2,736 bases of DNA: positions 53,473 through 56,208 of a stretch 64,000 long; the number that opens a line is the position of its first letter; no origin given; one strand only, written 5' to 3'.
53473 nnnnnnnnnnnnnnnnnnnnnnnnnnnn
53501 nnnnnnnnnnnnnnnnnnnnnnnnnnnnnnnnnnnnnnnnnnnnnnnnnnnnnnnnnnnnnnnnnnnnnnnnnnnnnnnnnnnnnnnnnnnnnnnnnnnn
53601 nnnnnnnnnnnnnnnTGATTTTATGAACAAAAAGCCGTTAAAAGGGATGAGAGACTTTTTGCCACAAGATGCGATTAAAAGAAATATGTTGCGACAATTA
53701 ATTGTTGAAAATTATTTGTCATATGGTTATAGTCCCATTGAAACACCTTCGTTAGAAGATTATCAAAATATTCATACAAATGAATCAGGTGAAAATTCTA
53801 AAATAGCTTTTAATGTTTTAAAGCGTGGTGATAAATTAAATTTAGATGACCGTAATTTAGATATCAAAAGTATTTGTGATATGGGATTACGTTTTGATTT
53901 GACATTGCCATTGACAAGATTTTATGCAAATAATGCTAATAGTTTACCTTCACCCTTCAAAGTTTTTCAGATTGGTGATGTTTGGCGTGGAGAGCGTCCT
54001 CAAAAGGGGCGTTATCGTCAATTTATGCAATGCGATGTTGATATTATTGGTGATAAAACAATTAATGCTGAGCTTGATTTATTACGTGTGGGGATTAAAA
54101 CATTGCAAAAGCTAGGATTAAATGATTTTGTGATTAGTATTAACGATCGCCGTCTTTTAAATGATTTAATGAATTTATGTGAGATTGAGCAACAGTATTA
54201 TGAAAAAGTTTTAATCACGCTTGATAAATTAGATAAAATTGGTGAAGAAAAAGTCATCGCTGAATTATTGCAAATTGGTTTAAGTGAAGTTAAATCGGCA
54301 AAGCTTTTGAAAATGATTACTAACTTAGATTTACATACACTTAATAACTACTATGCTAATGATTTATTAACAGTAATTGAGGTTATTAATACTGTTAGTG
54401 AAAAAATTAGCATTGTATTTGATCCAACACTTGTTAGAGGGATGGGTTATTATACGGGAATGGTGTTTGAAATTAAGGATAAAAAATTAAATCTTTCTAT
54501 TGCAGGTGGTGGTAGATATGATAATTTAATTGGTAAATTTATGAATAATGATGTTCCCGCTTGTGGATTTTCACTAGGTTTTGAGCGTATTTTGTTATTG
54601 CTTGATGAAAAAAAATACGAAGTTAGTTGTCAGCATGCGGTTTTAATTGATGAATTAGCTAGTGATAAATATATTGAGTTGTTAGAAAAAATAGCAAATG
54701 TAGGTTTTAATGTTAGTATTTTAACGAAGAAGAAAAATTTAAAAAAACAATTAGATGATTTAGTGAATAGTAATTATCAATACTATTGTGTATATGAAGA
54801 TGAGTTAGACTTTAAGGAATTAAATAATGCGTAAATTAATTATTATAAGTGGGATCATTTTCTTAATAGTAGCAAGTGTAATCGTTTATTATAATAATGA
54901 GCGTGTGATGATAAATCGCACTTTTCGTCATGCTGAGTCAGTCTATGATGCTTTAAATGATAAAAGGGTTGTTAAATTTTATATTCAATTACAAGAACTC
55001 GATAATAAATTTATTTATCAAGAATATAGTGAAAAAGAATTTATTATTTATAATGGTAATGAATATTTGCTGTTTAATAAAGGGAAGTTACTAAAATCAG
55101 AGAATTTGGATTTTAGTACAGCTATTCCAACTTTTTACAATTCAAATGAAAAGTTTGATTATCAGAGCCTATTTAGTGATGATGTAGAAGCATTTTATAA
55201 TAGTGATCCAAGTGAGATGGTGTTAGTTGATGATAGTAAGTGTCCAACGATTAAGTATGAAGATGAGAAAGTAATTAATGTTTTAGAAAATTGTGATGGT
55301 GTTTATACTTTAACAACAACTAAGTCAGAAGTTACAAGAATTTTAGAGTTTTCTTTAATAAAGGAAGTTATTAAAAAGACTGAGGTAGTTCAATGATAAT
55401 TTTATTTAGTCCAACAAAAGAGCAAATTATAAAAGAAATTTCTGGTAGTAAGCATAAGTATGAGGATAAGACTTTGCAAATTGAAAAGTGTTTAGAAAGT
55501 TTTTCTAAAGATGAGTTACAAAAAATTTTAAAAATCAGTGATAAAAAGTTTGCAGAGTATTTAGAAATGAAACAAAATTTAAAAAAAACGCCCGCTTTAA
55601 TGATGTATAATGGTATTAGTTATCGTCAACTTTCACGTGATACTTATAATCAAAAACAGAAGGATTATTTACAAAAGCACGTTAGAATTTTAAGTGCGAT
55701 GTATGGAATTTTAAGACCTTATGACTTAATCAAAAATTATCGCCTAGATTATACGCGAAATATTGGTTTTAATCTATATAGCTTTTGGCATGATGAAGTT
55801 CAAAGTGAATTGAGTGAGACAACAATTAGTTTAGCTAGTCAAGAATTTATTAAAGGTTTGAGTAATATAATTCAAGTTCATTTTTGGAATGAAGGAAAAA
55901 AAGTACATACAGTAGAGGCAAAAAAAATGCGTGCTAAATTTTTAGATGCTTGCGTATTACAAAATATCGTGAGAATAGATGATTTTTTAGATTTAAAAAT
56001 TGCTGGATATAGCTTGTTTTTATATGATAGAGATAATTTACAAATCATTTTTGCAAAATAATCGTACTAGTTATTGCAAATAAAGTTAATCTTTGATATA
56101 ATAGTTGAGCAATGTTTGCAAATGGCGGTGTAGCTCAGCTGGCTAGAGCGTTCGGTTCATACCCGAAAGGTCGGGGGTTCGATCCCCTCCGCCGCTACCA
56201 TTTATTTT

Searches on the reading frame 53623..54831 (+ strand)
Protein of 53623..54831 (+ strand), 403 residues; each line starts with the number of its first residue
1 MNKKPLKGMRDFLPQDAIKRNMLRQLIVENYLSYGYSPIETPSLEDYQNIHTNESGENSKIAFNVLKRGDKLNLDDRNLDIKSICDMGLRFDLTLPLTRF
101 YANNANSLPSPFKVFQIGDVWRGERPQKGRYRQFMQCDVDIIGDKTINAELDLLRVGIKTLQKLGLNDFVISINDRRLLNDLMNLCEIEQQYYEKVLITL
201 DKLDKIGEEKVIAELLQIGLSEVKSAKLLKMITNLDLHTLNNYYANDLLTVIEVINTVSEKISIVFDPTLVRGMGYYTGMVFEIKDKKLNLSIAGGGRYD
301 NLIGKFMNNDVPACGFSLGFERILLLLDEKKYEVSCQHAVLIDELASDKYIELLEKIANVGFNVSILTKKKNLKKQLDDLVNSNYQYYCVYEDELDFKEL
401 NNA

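Call 17: search_protein_families(library=ncbifam, max_evalue=0.00001, proteins=[window:53623-54831:+])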
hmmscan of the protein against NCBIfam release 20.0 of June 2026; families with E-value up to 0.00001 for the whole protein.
window:53623-54831:+ (403 aa): 19 families
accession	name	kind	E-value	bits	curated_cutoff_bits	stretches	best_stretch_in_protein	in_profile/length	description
TIGR00442.1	hisS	equivalog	5.1e-98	328.7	286.75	1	5-394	2-384/406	histidine--tRNA ligase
NF009085.0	PRK12420.1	equivalog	2.4e-67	228.2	540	1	2-394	3-398/426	histidine--tRNA ligase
TIGR00443.1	hisZ_biosyn_reg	equivalog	1.6e-54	185.1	271.65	1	10-327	1-312/314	ATP phosphoribosyltransferase regulatory subunit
NF008941.0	PRK12292.2-4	equivalog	7.3e-44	150.2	447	1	3-380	8-374/393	ATP phosphoribosyltransferase regulatory subunit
NF008940.0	PRK12292.2-3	equivalog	8.9e-33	113.6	450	1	2-332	2-325/404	ATP phosphoribosyltransferase regulatory subunit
NF008936.0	PRK12292.1-3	equivalog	2.9e-30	105.4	492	1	2-371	4-374/406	ATP phosphoribosyltransferase regulatory subunit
NF008942.0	PRK12292.2-5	equivalog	7.2e-28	97.4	643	1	7-379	13-383/434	ATP phosphoribosyltransferase regulatory subunit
NF008939.0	PRK12292.2-1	equivalog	7.5e-24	84.2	335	1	1-342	1-337/391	ATP phosphoribosyltransferase regulatory subunit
NF008953.0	PRK12295.1-6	equivalog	2.1e-23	82.9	384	2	260-325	309-377/384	ATP phosphoribosyltransferase regulatory subunit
NF008935.0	PRK12292.1-1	equivalog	7.3e-23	81.1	350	1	9-359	10-345/382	ATP phosphoribosyltransferase regulatory subunit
NF008945.0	PRK12292.3-3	equivalog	1.4e-22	80.4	409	1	7-335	4-311/368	ATP phosphoribosyltransferase regulatory subunit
NF009086.0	PRK12421.1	equivalog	5.9e-22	78.1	318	1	8-340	12-334/389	ATP phosphoribosyltransferase regulatory subunit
NF008938.0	PRK12292.1-6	equivalog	1.1e-21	77.2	833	1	7-332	10-329/420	ATP phosphoribosyltransferase regulatory subunit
NF008943.0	PRK12292.3-1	equivalog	9.8e-19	67.7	690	2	7-167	28-170/403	ATP phosphoribosyltransferase regulatory subunit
NF008951.0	PRK12295.1-4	equivalog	1.6e-13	50.3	364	1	187-325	230-368/374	ATP phosphoribosyltransferase regulatory subunit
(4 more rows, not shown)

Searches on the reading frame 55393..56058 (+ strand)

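Call 17: search_protein_families(library=ncbifam, max_evalue=0.00001, proteins=[window:55393-56058:+])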
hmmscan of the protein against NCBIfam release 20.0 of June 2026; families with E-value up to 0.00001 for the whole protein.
window:55393-56058:+ (222 aa): 8 families
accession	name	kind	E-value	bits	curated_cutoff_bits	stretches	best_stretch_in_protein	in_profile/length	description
NF002543.0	PRK02101.1-4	equivalog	7.4e-41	140.3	204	1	1-212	1-231/244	peroxide stress protein YaaA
NF002542.0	PRK02101.1-3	equivalog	4.4e-27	94.9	278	1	1-210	1-242/258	peroxide stress protein YaaA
NF002547.0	PRK02101.2-5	equivalog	1.2e-20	73.9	392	1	1-154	1-166/255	peroxide stress protein YaaA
NF002541.0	PRK02101.1-1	equivalog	4.4e-19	68.8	368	1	1-211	1-243/258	peroxide stress protein YaaA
NF002548.0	PRK02101.2-6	equivalog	2.8e-09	36.8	391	1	40-140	50-153/251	peroxide stress protein YaaA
NF002546.0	PRK02101.2-4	equivalog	3.3e-09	36.7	321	1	29-121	36-126/245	peroxide stress protein YaaA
NF002545.0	PRK02101.2-3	equivalog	1.7e-07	31.1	324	1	39-144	49-158/265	peroxide stress protein YaaA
NF002544.0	PRK02101.2-1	equivalog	1.9e-07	30.7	339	1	61-143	69-156/248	peroxide stress protein YaaA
